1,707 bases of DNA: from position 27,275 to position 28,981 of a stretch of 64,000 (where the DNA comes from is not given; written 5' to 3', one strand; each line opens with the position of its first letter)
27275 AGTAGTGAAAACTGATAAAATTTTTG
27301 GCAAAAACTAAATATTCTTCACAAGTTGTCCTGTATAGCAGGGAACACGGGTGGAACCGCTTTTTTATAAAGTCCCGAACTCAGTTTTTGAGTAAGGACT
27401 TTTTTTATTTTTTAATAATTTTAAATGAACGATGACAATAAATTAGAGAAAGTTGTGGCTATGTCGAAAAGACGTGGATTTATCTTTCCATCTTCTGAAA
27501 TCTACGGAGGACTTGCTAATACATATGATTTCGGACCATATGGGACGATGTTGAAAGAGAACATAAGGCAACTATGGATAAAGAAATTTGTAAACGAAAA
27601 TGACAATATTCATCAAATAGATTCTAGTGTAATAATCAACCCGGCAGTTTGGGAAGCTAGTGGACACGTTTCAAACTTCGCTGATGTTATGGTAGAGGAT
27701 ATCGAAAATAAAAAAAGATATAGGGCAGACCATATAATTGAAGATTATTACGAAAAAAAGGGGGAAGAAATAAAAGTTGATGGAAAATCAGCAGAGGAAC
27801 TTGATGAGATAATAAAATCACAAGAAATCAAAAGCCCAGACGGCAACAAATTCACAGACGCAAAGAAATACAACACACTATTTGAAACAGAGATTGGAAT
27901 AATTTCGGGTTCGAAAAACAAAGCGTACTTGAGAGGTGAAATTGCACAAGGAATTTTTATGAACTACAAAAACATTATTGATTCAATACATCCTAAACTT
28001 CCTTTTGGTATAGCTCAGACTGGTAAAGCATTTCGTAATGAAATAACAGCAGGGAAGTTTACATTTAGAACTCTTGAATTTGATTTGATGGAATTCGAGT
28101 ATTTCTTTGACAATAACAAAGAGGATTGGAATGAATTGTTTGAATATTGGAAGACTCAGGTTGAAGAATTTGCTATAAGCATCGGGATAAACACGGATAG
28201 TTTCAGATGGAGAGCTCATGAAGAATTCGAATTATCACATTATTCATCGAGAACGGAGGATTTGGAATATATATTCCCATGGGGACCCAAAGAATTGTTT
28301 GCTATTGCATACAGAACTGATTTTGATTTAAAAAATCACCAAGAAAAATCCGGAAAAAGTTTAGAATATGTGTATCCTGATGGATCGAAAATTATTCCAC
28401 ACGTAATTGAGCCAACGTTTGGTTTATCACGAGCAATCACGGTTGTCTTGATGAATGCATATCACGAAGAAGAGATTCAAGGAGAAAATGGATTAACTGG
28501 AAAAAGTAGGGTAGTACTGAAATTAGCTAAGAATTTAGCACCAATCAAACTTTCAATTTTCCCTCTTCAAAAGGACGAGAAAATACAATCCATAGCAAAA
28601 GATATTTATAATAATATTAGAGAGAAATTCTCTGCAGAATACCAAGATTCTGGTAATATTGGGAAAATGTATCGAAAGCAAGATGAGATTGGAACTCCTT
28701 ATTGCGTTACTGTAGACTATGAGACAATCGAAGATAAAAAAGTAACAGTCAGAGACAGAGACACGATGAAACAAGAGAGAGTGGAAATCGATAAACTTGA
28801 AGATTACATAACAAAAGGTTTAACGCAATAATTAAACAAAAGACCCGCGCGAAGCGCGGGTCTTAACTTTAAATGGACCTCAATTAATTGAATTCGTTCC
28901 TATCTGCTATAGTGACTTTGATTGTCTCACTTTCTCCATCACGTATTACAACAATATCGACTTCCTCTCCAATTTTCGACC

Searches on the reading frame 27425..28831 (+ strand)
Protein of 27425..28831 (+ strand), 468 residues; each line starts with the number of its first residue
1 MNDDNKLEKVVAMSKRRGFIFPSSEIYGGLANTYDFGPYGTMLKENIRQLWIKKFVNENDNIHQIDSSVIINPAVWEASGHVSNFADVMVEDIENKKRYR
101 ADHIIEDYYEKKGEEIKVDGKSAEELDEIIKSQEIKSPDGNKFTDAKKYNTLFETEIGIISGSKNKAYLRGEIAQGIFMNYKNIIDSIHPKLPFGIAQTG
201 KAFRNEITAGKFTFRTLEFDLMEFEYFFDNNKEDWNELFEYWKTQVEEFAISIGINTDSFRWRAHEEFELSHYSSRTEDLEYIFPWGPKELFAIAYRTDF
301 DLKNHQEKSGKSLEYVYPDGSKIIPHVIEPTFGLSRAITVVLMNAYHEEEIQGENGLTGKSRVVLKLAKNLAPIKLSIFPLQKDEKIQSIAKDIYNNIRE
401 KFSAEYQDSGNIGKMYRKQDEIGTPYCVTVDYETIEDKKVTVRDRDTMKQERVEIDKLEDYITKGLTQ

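Call 11: search_protein_families(library=pfam, proteins=[window:27425-28831:+], max_evalue=0.001)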
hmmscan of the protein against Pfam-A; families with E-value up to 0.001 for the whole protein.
window:27425-28831:+ (468 aa): 2 families
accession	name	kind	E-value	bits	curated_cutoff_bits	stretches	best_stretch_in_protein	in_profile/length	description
PF03129.25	HGTP_anticodon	-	4.4e-22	78.5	21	1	377-464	3-93/94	Anticodon binding domain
PF00587.30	tRNA-synt_2b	-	4.1e-05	24.2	29.3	1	165-342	9-176/179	tRNA synthetase class II core domain (G, H, P, S and T)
